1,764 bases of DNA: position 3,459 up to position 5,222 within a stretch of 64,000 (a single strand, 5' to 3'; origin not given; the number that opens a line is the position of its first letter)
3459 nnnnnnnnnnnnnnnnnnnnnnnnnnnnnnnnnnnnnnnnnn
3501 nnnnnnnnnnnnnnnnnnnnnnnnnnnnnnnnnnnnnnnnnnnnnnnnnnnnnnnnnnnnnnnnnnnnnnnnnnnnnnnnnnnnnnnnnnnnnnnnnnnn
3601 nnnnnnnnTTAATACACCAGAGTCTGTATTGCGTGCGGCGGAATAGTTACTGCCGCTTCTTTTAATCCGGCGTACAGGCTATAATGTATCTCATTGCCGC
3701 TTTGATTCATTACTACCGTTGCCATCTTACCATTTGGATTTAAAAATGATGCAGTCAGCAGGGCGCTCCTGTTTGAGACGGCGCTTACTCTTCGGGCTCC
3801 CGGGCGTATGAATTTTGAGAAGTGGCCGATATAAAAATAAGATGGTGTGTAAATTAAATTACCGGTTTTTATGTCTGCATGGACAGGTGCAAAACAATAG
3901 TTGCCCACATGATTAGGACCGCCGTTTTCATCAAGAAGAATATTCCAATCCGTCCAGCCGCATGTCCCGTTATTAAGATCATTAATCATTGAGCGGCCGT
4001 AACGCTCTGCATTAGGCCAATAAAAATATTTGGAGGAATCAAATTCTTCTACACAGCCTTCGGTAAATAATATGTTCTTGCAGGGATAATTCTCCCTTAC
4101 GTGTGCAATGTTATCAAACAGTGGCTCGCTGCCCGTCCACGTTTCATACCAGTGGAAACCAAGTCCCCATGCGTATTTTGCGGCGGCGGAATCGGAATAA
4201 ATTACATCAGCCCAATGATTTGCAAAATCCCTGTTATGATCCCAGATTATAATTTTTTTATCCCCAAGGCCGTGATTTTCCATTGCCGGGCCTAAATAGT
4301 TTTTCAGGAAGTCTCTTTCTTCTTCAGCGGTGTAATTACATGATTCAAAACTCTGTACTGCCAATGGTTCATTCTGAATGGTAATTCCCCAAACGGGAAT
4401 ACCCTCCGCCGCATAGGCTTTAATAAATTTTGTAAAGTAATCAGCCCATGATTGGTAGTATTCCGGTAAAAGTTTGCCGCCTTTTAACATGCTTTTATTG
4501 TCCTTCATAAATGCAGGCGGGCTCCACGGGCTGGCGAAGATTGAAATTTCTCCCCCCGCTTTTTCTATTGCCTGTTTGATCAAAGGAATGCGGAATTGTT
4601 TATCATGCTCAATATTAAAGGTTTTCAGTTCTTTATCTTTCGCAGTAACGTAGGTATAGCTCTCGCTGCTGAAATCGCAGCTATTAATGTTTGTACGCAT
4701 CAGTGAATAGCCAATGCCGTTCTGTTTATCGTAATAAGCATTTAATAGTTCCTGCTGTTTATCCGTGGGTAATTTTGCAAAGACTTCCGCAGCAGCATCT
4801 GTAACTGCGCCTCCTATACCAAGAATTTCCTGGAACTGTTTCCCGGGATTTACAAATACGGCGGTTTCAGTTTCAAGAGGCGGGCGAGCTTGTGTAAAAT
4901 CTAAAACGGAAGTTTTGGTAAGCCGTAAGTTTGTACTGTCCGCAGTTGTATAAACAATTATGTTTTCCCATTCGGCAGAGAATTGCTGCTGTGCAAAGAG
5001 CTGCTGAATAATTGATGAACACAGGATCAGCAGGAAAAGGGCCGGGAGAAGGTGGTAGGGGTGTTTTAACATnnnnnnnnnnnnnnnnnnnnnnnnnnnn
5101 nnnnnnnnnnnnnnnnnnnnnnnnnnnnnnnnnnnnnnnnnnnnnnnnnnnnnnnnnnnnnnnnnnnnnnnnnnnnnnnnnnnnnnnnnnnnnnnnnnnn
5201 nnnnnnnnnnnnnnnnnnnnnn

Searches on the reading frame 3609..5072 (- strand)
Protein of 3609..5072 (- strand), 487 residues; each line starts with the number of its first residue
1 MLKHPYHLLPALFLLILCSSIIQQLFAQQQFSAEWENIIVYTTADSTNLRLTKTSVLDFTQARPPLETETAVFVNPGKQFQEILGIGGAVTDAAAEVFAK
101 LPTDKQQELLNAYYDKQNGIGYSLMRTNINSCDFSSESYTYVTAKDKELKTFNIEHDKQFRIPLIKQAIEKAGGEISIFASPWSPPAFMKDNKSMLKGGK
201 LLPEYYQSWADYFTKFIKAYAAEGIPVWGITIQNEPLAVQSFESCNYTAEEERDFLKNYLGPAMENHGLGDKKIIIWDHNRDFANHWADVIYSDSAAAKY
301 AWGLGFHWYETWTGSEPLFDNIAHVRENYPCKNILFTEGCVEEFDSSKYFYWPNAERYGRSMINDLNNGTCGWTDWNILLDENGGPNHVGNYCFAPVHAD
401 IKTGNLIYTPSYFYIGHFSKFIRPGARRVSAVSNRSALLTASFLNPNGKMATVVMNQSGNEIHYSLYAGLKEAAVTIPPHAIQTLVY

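Call 17: search_protein_families(library=pfam, proteins=[window:3609-5072:-])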
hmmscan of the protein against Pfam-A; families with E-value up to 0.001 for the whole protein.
window:3609-5072:- (487 aa): 2 families
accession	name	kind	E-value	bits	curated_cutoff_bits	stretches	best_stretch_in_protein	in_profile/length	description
PF02055.22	Glyco_hydro_30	-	2.2e-76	257.5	23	1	84-422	2-348/348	Glycosyl hydrolase family 30 TIM-barrel domain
PF17189.10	Glyco_hydro_30C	-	2e-12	47.5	22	1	425-485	1-65/65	Glycosyl hydrolase family 30 beta sandwich domain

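Call 18: find_encoding_contigs(protein=window:3609-5072:-, flank=10000, max_places=6)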
Protein window:3609-5072:- (487 aa): 2 contigs read that carry it; 2 places shown.
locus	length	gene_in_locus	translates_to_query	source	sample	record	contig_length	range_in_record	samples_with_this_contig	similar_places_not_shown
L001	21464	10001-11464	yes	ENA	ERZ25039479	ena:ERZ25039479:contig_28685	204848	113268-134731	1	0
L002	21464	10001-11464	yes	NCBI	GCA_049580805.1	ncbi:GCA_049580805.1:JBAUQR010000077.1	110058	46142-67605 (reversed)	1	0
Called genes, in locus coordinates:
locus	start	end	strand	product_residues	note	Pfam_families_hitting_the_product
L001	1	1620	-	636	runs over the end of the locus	PF00294:PfkB, PF00702:Hydrolase, PF13419:HAD_2 (weak)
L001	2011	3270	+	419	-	PF25788:Ig_Rha78A_N, PF08531:Bac_rhamnosid_N, PF05592:Bac_rhamnosid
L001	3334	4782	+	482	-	PF17389:Bac_rhamnosid6H, PF17390:Bac_rhamnosid_C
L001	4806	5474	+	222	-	PF00753:Lactamase_B, PF19583:ODP (weak)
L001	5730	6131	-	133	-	-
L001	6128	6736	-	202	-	PF01909:NTP_transf_2, PF18765:Polbeta (weak)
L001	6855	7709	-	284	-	PF00881:Nitroreductase (faint), PF14512:TM1586_NiRdase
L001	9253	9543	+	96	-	PF04365:BrnT_toxin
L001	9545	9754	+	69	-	PF12441:CopG_antitoxin, PF14384:BrnA_antitoxin (weak)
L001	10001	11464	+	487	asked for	PF02055:Glyco_hydro_30, PF17189:Glyco_hydro_30C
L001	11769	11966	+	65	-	PF18506:RelB-like (weak)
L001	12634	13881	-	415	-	PF01408:GFO_IDH_MocA, PF22725:GFO_IDH_MocA_C3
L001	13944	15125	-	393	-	PF01306:LacY_symp (weak), PF03825:Nuc_H_symport, PF07690:MFS_1, PF12832:MFS_1_like, PF07690:MFS_1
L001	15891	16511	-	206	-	PF08861:DUF1828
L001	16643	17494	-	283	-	PF08843:AbiEii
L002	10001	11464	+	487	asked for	PF02055:Glyco_hydro_30, PF17189:Glyco_hydro_30C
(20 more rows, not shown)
